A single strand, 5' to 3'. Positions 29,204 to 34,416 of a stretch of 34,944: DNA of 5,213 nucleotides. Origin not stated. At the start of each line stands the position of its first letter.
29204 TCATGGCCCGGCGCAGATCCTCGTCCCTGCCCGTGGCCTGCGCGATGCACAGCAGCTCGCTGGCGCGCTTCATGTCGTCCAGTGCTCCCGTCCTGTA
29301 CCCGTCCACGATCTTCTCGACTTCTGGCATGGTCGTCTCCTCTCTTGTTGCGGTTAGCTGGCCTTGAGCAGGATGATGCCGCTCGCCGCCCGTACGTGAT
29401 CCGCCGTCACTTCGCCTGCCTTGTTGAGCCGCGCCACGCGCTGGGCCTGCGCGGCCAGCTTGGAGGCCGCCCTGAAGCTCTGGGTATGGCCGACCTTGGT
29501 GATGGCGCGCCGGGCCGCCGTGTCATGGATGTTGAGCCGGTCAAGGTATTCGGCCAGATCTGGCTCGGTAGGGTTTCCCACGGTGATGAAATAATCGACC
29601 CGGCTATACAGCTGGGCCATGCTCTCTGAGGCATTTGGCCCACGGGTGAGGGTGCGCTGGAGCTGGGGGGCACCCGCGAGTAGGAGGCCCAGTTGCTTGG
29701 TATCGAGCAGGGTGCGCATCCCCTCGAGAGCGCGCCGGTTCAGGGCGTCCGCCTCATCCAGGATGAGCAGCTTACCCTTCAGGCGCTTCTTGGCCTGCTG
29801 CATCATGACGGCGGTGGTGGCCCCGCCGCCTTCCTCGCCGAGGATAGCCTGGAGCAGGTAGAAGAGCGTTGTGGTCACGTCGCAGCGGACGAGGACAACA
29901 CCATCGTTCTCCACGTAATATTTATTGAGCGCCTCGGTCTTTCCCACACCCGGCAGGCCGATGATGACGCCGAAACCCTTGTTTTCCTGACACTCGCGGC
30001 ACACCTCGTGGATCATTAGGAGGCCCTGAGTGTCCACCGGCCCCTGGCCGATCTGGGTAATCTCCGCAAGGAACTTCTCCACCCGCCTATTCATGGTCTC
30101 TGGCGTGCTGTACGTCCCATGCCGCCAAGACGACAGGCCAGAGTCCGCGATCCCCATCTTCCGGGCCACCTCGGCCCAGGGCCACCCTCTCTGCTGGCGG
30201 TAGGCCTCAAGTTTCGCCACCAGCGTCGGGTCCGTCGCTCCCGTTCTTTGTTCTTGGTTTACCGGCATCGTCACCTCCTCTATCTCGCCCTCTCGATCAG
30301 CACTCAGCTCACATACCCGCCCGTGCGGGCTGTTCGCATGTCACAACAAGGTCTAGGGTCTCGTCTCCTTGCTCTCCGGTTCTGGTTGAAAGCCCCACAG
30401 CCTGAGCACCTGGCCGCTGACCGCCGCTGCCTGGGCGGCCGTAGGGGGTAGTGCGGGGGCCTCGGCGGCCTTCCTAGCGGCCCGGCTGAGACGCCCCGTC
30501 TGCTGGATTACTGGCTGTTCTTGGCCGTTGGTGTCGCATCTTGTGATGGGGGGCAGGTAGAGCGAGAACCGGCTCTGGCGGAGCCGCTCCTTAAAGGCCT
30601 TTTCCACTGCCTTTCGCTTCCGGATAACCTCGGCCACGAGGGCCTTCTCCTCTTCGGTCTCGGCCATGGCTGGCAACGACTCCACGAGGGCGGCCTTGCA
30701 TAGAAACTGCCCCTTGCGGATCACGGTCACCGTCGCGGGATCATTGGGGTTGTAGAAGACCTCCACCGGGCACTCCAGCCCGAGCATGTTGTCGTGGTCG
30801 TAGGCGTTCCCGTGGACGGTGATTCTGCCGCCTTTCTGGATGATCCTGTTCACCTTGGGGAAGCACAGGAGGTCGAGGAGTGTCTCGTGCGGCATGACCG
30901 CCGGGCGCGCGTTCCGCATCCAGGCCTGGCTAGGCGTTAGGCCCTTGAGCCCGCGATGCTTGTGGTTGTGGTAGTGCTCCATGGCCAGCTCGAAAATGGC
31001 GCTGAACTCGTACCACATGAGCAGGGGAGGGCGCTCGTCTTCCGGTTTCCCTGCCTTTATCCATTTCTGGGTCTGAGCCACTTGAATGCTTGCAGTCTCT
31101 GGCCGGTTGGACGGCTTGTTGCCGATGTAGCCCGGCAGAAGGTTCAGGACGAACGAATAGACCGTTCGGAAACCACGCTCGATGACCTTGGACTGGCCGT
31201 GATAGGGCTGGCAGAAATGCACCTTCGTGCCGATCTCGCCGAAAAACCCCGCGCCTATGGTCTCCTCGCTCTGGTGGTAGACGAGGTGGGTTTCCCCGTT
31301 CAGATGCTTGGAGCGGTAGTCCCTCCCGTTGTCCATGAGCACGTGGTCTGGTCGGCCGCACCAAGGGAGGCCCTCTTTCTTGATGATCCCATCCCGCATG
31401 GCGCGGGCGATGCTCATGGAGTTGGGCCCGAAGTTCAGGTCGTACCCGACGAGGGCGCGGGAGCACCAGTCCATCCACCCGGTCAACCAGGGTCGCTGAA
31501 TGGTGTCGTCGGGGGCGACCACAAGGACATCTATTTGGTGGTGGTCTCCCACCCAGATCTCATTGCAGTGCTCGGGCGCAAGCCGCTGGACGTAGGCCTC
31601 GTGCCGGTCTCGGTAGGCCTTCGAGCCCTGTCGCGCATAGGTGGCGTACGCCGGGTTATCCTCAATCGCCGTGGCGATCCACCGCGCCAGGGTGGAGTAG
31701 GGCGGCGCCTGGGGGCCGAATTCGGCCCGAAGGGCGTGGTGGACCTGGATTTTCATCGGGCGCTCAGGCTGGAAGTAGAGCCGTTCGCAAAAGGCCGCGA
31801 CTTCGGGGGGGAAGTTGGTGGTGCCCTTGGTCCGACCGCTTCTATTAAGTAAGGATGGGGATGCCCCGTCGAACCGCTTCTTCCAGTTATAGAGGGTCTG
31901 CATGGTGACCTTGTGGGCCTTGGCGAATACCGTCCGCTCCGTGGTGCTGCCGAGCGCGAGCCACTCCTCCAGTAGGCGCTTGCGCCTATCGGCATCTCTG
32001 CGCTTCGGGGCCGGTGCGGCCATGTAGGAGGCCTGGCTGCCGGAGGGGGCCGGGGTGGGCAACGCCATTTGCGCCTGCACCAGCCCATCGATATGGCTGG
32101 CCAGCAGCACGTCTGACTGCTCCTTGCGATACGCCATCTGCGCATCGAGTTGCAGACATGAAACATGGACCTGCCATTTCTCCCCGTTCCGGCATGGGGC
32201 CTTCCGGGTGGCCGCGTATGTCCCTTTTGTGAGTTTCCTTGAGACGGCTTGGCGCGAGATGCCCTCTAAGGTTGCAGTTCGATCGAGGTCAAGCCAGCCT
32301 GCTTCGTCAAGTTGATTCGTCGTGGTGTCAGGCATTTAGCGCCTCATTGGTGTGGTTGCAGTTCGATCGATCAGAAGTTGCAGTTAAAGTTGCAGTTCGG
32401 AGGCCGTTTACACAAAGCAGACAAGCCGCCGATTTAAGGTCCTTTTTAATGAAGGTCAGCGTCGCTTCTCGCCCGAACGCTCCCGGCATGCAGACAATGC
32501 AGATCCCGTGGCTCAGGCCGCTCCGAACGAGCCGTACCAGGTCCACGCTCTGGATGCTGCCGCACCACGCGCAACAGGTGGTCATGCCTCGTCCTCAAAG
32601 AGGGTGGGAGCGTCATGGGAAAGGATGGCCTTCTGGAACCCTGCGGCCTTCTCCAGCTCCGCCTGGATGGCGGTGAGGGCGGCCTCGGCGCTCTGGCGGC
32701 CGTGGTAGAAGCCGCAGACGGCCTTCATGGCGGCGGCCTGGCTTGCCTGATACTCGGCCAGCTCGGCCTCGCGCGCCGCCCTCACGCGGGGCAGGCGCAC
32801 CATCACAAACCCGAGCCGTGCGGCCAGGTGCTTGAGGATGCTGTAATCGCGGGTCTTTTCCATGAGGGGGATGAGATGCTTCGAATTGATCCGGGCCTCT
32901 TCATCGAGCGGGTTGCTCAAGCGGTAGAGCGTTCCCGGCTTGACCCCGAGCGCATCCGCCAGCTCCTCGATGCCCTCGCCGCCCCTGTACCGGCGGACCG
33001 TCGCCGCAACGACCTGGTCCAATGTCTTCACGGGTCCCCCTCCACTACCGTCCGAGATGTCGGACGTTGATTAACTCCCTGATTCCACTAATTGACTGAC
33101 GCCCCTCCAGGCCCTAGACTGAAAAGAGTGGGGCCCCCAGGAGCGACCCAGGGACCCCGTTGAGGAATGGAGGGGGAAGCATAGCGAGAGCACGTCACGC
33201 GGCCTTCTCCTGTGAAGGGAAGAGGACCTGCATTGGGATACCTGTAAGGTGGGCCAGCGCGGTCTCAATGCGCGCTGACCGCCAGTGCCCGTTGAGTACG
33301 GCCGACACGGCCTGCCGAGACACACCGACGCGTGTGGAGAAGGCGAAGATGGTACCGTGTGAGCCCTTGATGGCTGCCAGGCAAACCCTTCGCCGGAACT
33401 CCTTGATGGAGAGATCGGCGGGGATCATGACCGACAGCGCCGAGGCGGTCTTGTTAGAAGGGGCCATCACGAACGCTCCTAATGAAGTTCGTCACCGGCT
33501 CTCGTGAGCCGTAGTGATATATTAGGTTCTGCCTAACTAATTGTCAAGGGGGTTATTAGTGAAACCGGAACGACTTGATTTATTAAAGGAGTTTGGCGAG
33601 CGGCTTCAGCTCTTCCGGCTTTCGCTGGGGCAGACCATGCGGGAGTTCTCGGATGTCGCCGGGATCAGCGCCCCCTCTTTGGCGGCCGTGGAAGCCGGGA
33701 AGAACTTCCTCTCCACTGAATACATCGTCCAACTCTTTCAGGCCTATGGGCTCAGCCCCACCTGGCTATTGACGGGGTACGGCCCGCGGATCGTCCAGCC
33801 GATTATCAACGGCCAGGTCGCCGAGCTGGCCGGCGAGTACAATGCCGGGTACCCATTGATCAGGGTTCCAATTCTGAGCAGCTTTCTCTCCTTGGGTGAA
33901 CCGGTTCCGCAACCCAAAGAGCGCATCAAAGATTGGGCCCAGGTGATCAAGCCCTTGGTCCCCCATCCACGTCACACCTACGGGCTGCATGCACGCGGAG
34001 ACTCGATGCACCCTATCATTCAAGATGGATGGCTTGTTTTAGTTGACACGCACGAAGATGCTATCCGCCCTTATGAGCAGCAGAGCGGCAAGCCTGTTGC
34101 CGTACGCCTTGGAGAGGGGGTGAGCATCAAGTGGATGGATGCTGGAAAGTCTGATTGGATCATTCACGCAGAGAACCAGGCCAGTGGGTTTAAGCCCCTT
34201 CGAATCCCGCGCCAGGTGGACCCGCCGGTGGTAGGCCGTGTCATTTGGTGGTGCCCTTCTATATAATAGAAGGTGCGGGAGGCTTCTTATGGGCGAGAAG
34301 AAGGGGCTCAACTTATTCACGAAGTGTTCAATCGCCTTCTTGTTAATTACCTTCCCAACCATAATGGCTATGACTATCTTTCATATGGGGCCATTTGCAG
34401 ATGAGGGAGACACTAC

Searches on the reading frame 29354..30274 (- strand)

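Call 74: search_protein_families(library=pfam, proteins=[window:29354-30274:-], max_evalue=0.01)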
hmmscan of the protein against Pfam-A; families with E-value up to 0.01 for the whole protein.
window:29354-30274:- (306 aa): 7 families
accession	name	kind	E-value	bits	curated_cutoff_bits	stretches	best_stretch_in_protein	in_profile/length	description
PF13401.12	AAA_22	-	1.5e-17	64.6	27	1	97-209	3-130/130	AAA domain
PF01381.28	HTH_3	-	3e-05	24.4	23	1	22-58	1-36/55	Helix-turn-helix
PF07728.20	AAA_5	-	0.00018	22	22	1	103-198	3-98/139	AAA domain (dynein-related subfamily)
PF13604.12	AAA_30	-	0.0005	20.3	27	1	95-204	14-126/191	AAA domain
PF17856.7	TIP49_C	-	0.00077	20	24.5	1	246-298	10-61/66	TIP49 AAA-lid domain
PF00004.35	AAA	-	0.0051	17.7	21.2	0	104-190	3-92/131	ATPase family associated with various cellular activities (AAA)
PF12844.13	HTH_19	-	0.0083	16.5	30.2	0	21-66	3-49/64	Helix-turn-helix domain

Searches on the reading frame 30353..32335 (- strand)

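Call 13: search_protein_families(library=phrogs, proteins=[window:30353-32335:-], max_evalue=0.001)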
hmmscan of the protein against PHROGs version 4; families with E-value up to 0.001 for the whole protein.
window:30353-32335:- (660 aa): 4 families
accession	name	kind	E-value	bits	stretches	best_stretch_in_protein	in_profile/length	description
phrog_310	-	integration and excision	3.6e-97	327.8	1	13-589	8-580/696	transposase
phrog_14727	-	unknown function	5.4e-09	36.4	1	14-391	4-387/409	-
phrog_15639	-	unknown function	2.5e-07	31.3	1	362-414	17-72/301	-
phrog_157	-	integration and excision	5.1e-06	26.8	0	230-344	307-406/580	transposase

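Call 74: search_protein_families(library=pfam, proteins=[window:30353-32335:-], max_evalue=0.01)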
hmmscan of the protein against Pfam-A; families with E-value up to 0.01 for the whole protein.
window:30353-32335:- (660 aa): 5 families
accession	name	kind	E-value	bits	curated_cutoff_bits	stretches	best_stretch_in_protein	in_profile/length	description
PF09299.17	Mu-transpos_C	-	7e-08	32.8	21.7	1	489-546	2-60/61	Mu transposase, C-terminal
PF00665.32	rve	-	6.9e-07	29.9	32.6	1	264-379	6-101/102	Integrase core domain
PF02914.21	DDE_2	-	1.5e-06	28.6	23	1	262-391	11-141/221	Bacteriophage Mu transposase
PF13518.12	HTH_28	-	0.00021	21.8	25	1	117-168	1-50/52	Helix-turn-helix domain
PF13551.12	HTH_29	-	0.0071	16.9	28.1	0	138-168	19-52/64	Winged helix-turn helix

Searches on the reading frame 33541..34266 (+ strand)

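Call 74: search_protein_families(library=pfam, proteins=[window:33541-34266:+], max_evalue=0.01)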
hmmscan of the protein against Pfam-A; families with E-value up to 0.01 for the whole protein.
window:33541-34266:+ (241 aa): 4 families
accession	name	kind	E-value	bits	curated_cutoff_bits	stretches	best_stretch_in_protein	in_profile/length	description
PF00717.28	Peptidase_S24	-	1.5e-10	41.2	23.3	1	115-235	5-116/116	Peptidase S24-like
PF12844.13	HTH_19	-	7.6e-08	32.6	30.2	1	19-81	1-63/64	Helix-turn-helix domain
PF13560.12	HTH_31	-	7e-07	29.9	27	1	17-73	1-58/64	Helix-turn-helix domain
PF01381.28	HTH_3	-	6.9e-06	26.4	23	1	24-76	3-55/55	Helix-turn-helix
